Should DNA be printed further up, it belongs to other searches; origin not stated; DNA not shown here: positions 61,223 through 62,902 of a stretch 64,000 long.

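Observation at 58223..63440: Candidate novel system: AbiEi regulator, AbiEii stub, FHA/Zn-ribbon Ser/Thr kinase, PP2C phosphatase and ClpA/C-type AAA+ unfoldase in one translationally coupled operon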

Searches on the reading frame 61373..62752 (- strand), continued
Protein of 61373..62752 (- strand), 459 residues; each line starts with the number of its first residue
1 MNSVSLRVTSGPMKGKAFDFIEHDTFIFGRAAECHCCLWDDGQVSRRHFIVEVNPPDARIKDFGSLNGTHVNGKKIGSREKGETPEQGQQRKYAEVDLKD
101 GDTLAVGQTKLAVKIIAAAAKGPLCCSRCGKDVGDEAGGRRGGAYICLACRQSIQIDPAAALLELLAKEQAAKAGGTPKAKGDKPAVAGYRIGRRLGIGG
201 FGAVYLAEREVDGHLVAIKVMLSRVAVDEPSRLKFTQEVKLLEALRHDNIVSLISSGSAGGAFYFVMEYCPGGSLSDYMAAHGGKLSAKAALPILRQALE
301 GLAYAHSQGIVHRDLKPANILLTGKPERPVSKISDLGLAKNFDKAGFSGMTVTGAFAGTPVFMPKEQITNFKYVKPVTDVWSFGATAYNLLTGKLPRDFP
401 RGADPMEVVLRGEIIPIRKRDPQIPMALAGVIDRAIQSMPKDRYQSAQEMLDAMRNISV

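Call 45: search_protein_families(library=pfam, proteins=[L093:1946-2710:+, L093:3194-5206:+, L093:5235-6539:+, L093:6590-7537:+, L093:7543-8340:+, L095:6320-7192:+, L092:6960-8258:+, L096:4700-5911:+, L096:2361-4733:+, L087:1070-3970:+], max_evalue=0.001)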
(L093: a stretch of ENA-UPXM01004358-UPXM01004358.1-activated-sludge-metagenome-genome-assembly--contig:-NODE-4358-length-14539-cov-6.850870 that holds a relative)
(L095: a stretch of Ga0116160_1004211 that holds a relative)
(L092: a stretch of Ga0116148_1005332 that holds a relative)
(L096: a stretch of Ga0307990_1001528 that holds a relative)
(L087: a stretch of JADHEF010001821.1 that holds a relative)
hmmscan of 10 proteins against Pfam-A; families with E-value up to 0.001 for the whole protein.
L093:1946-2710:+ (254 aa): 0 families

L093:3194-5206:+ (670 aa): 0 families

L093:5235-6539:+ (434 aa): 3 families
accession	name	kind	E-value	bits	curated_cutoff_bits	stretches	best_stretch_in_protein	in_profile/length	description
PF00069.31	Pkinase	-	2.1e-35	122.9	31.7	1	15-275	4-254/263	Protein kinase domain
PF07714.23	PK_Tyr_Ser-Thr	-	1.9e-31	109.8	23.1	1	35-281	28-257/258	Protein tyrosine and serine/threonine kinase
PF03109.22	ABC1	-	5.2e-05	22.9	22.9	1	88-168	145-218/244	ABC1 atypical kinase-like domain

L093:6590-7537:+ (315 aa): 1 family
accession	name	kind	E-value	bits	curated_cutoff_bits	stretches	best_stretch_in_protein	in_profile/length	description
PF14253.11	AbiH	-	3.7e-63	214.5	30.9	1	5-268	1-259/260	Bacteriophage abortive infection AbiH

L093:7543-8340:+ (265 aa): 2 families
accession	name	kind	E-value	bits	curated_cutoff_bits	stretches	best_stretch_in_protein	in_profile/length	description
PF13338.12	AbiEi_4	-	9.8e-12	45.2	25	1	81-117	11-47/49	Transcriptional regulator, AbiEi antitoxin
PF17194.10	AbiEi_3_N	-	0.00013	22.4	26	1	69-140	3-74/93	Transcriptional regulator, AbiEi antitoxin N-terminal domain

L095:6320-7192:+ (290 aa): 1 family
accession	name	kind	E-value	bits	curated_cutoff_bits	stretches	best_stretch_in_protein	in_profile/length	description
PF08843.17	AbiEii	-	3.7e-41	142.1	22.5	1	34-267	1-235/238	Nucleotidyl transferase AbiEii toxin, Type IV TA system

L092:6960-8258:+ (432 aa): 2 families
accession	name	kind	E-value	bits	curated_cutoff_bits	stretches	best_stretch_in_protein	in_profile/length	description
PF13173.12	AAA_14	-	1.7e-32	112.6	27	1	35-169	3-128/129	AAA domain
PF13635.12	DUF4143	-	9.3e-15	55.2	28.1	1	226-374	2-157/160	Domain of unknown function (DUF4143)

L096:4700-5911:+ (403 aa): 0 families

L096:2361-4733:+ (790 aa): 14 families
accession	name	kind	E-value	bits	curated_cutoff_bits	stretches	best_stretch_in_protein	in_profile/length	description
PF00069.31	Pkinase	-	1.4e-34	120.1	31.7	1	14-288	1-253/263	Protein kinase domain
PF07714.23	PK_Tyr_Ser-Thr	-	1e-28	100.8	23.1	1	16-288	3-250/258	Protein tyrosine and serine/threonine kinase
PF13374.12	TPR_10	-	1.3e-26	92.2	27.5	3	543-580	1-38/42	Tetratricopeptide repeat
PF00515.34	TPR_1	-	6.6e-17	61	27.8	1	544-575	1-32/34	Tetratricopeptide repeat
PF13424.12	TPR_12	-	6.1e-14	52.4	30.1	2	637-688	2-55/77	Tetratricopeptide repeat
PF07719.23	TPR_2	-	1.8e-08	34.3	27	0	544-574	1-31/34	Tetratricopeptide repeat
PF13181.12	TPR_8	-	8.5e-07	29.1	25.7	0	544-576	1-33/34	Tetratricopeptide repeat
PF13174.12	TPR_6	-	1.9e-06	28.5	26.3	0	414-439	6-29/33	Tetratricopeptide repeat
PF13414.12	TPR_11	-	2.8e-06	27.4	26.8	0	651-667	7-23/42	TPR repeat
PF20308.4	TPR-S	-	3e-05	25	27.6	0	473-573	2-88/102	Tetratricopeptide Repeats-Sensor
PF13176.12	TPR_7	-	5.6e-05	23.4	27.9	0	557-576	12-31/36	Tetratricopeptide repeat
PF22614.2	Slo-like_RCK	-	8.2e-05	22.7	24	0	522-562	50-90/119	Calcium-activated potassium channel slowpoke-like RCK domain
PF22608.2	DNAX_ATPase_lid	-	0.00022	21.4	27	0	647-667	26-46/49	DNA polymerase III clamp loader subunit, ATPase lid domain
PF03704.23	BTAD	-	0.00087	20.1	22.1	0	368-448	17-100/146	Bacterial transcriptional activator domain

L087:1070-3970:+ (966 aa): 17 families
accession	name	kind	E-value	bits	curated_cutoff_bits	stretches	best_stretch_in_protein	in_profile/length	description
PF00069.31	Pkinase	-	8.4e-35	120.9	31.7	1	11-277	3-256/263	Protein kinase domain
PF07714.23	PK_Tyr_Ser-Thr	-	5e-31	108.4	23.1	1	11-282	3-258/258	Protein tyrosine and serine/threonine kinase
PF13374.12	TPR_10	-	7.3e-21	73.9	27.5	0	815-852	1-38/42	Tetratricopeptide repeat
PF00515.34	TPR_1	-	1e-20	73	27.8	0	535-561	2-28/34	Tetratricopeptide repeat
PF13424.12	TPR_12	-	4.4e-20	72.1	30.1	0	629-706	4-76/77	Tetratricopeptide repeat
PF13181.12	TPR_8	-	1.2e-18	66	25.7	0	534-563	1-30/34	Tetratricopeptide repeat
PF04212.24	MIT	-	8.5e-14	51.8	30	0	534-588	4-61/66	MIT (microtubule interacting and transport) domain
PF07719.23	TPR_2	-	4.3e-11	42.5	27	0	534-561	1-28/34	Tetratricopeptide repeat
PF25068.1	ARM_TT21_4th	-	1.6e-06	28.9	30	0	827-867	3-43/153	Tetratricopeptide repeat protein 21 forth ARM domain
PF13176.12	TPR_7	-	3.5e-06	27.1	27.9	0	494-518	6-30/36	Tetratricopeptide repeat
PF12968.13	DUF3856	-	1.8e-05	25.2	27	0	437-564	11-130/143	Domain of Unknown Function (DUF3856)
PF13174.12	TPR_6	-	5.1e-05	24.1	26.3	0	491-515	4-28/33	Tetratricopeptide repeat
PF13428.12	TPR_14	-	5.5e-05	23.9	23.5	0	488-515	2-29/44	Tetratricopeptide repeat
PF08311.18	Mad3_BUB1_I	-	8.2e-05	23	31.4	0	528-561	90-123/123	Mad3/BUB1 homology region 1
PF13432.12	TPR_16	-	0.00026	21.8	32.7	0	635-704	4-60/65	Tetratricopeptide repeat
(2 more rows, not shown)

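Call 46: search_protein_families(library=padloc, proteins=[L093:1946-2710:+, L093:3194-5206:+, L093:5235-6539:+, L093:6590-7537:+, L093:7543-8340:+, L095:6320-7192:+, L092:6960-8258:+, L096:4700-5911:+, L096:2361-4733:+, L087:1070-3970:+], max_evalue=0.00001)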
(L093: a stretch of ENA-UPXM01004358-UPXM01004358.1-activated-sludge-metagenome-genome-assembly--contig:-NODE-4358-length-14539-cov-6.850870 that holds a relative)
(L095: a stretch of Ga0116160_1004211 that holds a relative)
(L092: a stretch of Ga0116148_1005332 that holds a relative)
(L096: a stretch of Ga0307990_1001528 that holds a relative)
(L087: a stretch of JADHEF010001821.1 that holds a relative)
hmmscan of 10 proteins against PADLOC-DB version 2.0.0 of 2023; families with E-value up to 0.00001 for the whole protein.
L093:1946-2710:+ (254 aa): 0 families

L093:3194-5206:+ (670 aa): 0 families

L093:5235-6539:+ (434 aa): 31 families (the best 25 are shown)
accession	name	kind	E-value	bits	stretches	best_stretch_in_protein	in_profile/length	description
PDLC04138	mad6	-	1.8e-45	154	1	6-286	47-314/659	mads_6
PDLC04042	PD-T4-6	-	4e-45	152.7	1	6-286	5-273/292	-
PDLC04060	PD-T4-6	-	3.1e-42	143.1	1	5-285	3-269/486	-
PDLC04053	PD-T4-6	-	1.4e-41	141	1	9-289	8-275/311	-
PDLC04043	PD-T4-6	-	5.5e-39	132.5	1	11-285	16-277/452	-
PDLC04057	PD-T4-6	-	1.5e-38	131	1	5-285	3-270/443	-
PDLC04054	PD-T4-6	-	1.7e-36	124.4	1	4-288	5-276/347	-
PDLC04039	PD-T4-6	-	3.9e-34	116.4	1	3-283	8-273/458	-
PDLC04047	PD-T4-6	-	9.8e-33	111.6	1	4-284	4-271/327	-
PDLC04048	PD-T4-6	-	1.4e-32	111.4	1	3-245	3-230/354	-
PDLC04061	PD-T4-6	-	3e-32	110.8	1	7-288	13-286/510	-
PDLC04052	PD-T4-6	-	8.6e-31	105.7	1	8-271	7-262/496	-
PDLC04050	PD-T4-6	-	9.1e-31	105.3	1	15-337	68-379/480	-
PDLC01088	C3a189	-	1.9e-30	104.1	1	17-274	4-251/840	kinase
PDLC04064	PD-T4-6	-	6.8e-28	95.7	1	19-271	29-266/369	-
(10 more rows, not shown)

L093:6590-7537:+ (315 aa): 1 family
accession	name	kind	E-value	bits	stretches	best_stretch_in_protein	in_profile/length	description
PDLC02345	AbiH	-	5.8e-29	99.7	2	107-275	148-316/343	AbiH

L093:7543-8340:+ (265 aa): 20 families
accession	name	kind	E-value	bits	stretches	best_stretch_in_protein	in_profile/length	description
PDLC02265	AbiEi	-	5.2e-65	216.9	1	75-265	8-198/198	AbiEi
PDLC02283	AbiEi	-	1.4e-61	205.7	1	73-264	9-200/201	AbiEi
PDLC02225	AbiEi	-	7.6e-59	196.8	1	75-265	11-195/198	AbiEi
PDLC02239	AbiEi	-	2.2e-45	152.8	1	82-262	10-191/195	AbiEi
PDLC02275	AbiEi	-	3.6e-37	126.2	1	83-265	12-184/184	AbiEi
PDLC02245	AbiEi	-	1.8e-34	117.1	1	83-265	12-194/194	AbiEi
PDLC02263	AbiEi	-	6.5e-33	112.6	1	85-264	65-244/244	AbiEi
PDLC02254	AbiEi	-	2.1e-30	103.9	1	72-262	6-193/197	AbiEi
PDLC02248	AbiEi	-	1e-25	88.6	1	80-258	14-191/198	AbiEi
PDLC02228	AbiEi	-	4.8e-20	69.8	1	79-232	36-176/216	AbiEi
PDLC02238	AbiEi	-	1.9e-18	64.9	1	98-238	17-151/180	AbiEi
PDLC02249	AbiEi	-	6.5e-16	56.6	1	75-237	11-162/184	AbiEi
PDLC02267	AbiEi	-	2.8e-12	44.6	1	98-217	40-154/252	AbiEi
PDLC02260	AbiEi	-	2.6e-11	41.5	1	76-170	11-105/131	AbiEi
PDLC02256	AbiEi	-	1.2e-10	39.7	1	78-231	11-152/174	AbiEi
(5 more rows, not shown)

L095:6320-7192:+ (290 aa): 12 families
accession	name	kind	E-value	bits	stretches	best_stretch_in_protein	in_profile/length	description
PDLC02288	AbiEii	-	8.8e-79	262.4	1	4-283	10-278/294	AbiEii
PDLC02312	AbiEii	-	6.2e-78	259.9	1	3-285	7-288/299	AbiEii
PDLC02291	AbiEii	-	7.6e-40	135.1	1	6-284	17-273/310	AbiEii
PDLC02319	AbiEii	-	6.2e-37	125.6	1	34-283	5-240/241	AbiEii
PDLC02326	AbiEii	-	3.3e-31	106.1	1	7-139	6-132/133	AbiEii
PDLC02314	AbiEii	-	2e-16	58.2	1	8-230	14-231/290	AbiEii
PDLC02320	AbiEii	-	1.2e-12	46.1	1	163-254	25-119/147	AbiEii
PDLC02329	AbiEii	-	1.4e-10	39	1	16-224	25-231/294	AbiEii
PDLC02300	AbiEii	-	7.2e-10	36.8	1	31-265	24-246/259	AbiEii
PDLC02304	AbiEii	-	1.7e-09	36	1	16-277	11-257/260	AbiEii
PDLC02301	AbiEii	-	2e-07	28.9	1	36-236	52-245/291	AbiEii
PDLC02310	AbiEii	-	3.7e-07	27.8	1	38-216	32-204/265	AbiEii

L092:6960-8258:+ (432 aa): 7 families
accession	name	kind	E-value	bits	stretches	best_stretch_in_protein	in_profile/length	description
PDLC04787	PDC-S01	-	1.5e-100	335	1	33-431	26-407/412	-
PDLC04789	PDC-S01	-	6.4e-32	109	1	26-364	9-329/375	-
PDLC04790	PDC-S01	-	3.3e-27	93.3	1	35-427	28-415/422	-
PDLC04791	PDC-S01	-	1.6e-17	61.3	1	36-367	21-343/395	-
PDLC04786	PDC-S01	-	5.9e-16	56.2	1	33-367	19-378/439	-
PDLC04792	PDC-S01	-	8.9e-12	42.3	1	32-177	17-159/452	-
PDLC04788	PDC-S01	-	1.3e-07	28.9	1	33-204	18-192/448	-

L096:4700-5911:+ (403 aa): 0 families

L096:2361-4733:+ (790 aa): 30 families (the best 25 are shown)
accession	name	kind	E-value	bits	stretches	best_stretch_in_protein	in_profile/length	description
PDLC04138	mad6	-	1.4e-47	161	1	9-305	48-318/659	mads_6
PDLC04042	PD-T4-6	-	3.7e-34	116.7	1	8-306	5-278/292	-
PDLC04053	PD-T4-6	-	2.4e-31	107.3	1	11-305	8-276/311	-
PDLC04054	PD-T4-6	-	9.8e-31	105.4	1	6-352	5-320/347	-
PDLC01088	C3a189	-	1.5e-25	87.9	1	17-297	2-258/840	kinase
PDLC04047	PD-T4-6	-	2.9e-25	87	1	6-300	4-272/327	-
PDLC04060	PD-T4-6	-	1e-24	85.3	1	6-241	2-209/486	-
PDLC04057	PD-T4-6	-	3e-24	83.9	1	6-308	2-279/443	-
PDLC04043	PD-T4-6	-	6.2e-23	79.6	1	13-300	16-277/452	-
PDLC04061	PD-T4-6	-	3.2e-21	74.4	1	11-303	15-286/510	-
PDLC04048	PD-T4-6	-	4.3e-20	70.4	1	6-243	4-214/354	-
PDLC03920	MkoA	-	2.5e-19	67.1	1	10-305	7-282/1112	-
PDLC04050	PD-T4-6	-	1.4e-18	65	1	11-300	62-326/480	-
PDLC04039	PD-T4-6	-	1.9e-18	64.7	1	5-313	8-291/458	-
PDLC04041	PD-T4-6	-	2.6e-17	61.2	1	12-300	28-293/443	-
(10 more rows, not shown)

L087:1070-3970:+ (966 aa): 31 families (the best 25 are shown)
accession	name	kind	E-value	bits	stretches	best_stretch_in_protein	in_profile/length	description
PDLC04138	mad6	-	1.8e-46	157.3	1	9-287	53-315/659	mads_6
PDLC04053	PD-T4-6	-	3.1e-36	123.4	1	5-288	7-274/311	-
PDLC04042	PD-T4-6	-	1.2e-35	121.6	1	9-287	11-274/292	-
PDLC04060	PD-T4-6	-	7e-32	109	1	9-226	10-209/486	-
PDLC04047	PD-T4-6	-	1.8e-29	100.9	1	7-302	10-289/327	-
PDLC04054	PD-T4-6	-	2.1e-29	101.1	1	9-286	12-274/347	-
PDLC04061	PD-T4-6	-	1.6e-27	95.2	1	9-232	18-229/510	-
PDLC01088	C3a189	-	7.2e-27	92.3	1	15-290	5-269/840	kinase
PDLC04043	PD-T4-6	-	3.5e-26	90.3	1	4-237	12-228/452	-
PDLC04057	PD-T4-6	-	1.6e-24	84.7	1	8-228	9-212/443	-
PDLC04048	PD-T4-6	-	6.3e-23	79.7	1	9-226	12-212/354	-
PDLC04040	PD-T4-6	-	2.4e-20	70.8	1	15-226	2-205/547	-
PDLC04052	PD-T4-6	-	6.5e-20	69.8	1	12-226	14-216/496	-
PDLC04039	PD-T4-6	-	1.4e-18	65.2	1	4-229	11-218/458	-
PDLC04064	PD-T4-6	-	3.8e-18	63.6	1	9-226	22-220/369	-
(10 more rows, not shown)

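Call 57: search_dna_similar(query=window:61373-62752:-, collection=plasmids, mode=protein, max_evalue=1e-40, max_rows=15)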
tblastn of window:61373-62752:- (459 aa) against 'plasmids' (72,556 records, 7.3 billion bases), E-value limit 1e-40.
Records with a match: 2; places in all: 2; records where one place covers at least 80% of the query: 0.
Best place of each record, by identity: <60% 2.
By first word of the organism name: Stanieria 1; Nostoc 1.
By predicted mobility (MOB-suite, as given by PLSDB): non-mobilizable 1; mobilizable 1.
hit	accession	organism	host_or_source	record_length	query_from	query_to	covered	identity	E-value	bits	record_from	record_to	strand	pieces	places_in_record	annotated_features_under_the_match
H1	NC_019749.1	Stanieria cyanosphaera PCC 7437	-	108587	204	457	55%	45.1%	2e-60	220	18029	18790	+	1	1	protein kinase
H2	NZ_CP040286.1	Nostoc sp. C057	Phaeoceros,pure culture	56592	203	457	56%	42.4%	4e-60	219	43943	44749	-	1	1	protein kinase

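Call 58: search_dna_similar(query=window:61373-62752:-, collection=phages, mode=protein, max_evalue=1e-20, max_rows=10)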
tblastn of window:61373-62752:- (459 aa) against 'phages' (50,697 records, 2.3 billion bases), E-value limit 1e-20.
Records with a match: 20; places in all: 20; records where one place covers at least 80% of the query: 0.
Best place of each record, by identity: <60% 20.
By first word of the organism name: Bacteriophage 10; Listeria 6; Enterococcus 2; Staphylococcus 1; uncultured 1.
By host as written in the record: - 12; Listeria monocytogenes 6; Staphylococcus aureus 1; Enterococcus faecalis 1.
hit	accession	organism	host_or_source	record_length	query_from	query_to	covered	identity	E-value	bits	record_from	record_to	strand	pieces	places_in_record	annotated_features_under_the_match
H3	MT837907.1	Bacteriophage sp.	human fecal samples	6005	213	454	53%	35.0%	3e-30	130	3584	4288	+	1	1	record has no annotation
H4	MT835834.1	Bacteriophage sp.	human fecal samples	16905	204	456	55%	33.3%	3e-27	121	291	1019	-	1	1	record has no annotation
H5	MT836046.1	Bacteriophage sp.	human fecal samples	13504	204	455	55%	33.3%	7e-28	123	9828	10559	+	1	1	record has no annotation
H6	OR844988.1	Staphylococcus phage SA 1306 Kay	Staphylococcus aureus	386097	203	457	56%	32.8%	7e-28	123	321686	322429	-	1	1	record has no annotation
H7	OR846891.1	Listeria phage LM 4-11-1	Listeria monocytogenes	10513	204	457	55%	31.9%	8e-28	123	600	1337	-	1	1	record has no annotation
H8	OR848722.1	Listeria phage LM 4-14-1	Listeria monocytogenes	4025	204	457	55%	31.9%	7e-28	122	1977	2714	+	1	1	record has no annotation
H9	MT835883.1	Bacteriophage sp.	human fecal samples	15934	204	451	54%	32.7%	4e-26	117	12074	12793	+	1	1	record has no annotation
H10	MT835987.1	Bacteriophage sp.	human fecal samples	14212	213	459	54%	32.7%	8e-28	122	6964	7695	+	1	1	record has no annotation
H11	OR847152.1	Listeria phage LM 4-11-1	Listeria monocytogenes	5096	204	450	54%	32.5%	2e-26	118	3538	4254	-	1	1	record has no annotation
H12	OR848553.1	Listeria phage LM 4-14-1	Listeria monocytogenes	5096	204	450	54%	32.5%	2e-26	118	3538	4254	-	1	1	record has no annotation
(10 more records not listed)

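Call 77: search_protein_families(library=padloc, alignment_id=A3, max_evalue=1e-10)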
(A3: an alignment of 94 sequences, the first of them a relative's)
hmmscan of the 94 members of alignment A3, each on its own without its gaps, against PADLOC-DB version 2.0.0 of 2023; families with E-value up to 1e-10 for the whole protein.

A. member 1, L001:368-2143:+ (591 aa): 0 families

B. families by the number of members that match (of 94 scanned): 43 families (the first 25 are shown)
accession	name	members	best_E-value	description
PDLC02265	AbiEi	3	1.6e-67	AbiEi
PDLC02283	AbiEi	3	2.2e-64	AbiEi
PDLC02225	AbiEi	3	2.1e-61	AbiEi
PDLC02239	AbiEi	3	9.6e-48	AbiEi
PDLC02275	AbiEi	3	4.4e-38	AbiEi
PDLC02245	AbiEi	3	1.7e-36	AbiEi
PDLC02263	AbiEi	3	3.2e-35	AbiEi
PDLC02254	AbiEi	3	6.3e-31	AbiEi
PDLC02248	AbiEi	3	4.2e-27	AbiEi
PDLC02228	AbiEi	3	4.7e-21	AbiEi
PDLC02238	AbiEi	3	4.9e-21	AbiEi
PDLC02249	AbiEi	3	9.1e-18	AbiEi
PDLC02267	AbiEi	3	2.6e-13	AbiEi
PDLC02345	AbiH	2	5.8e-29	AbiH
PDLC02260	AbiEi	2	1.6e-13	AbiEi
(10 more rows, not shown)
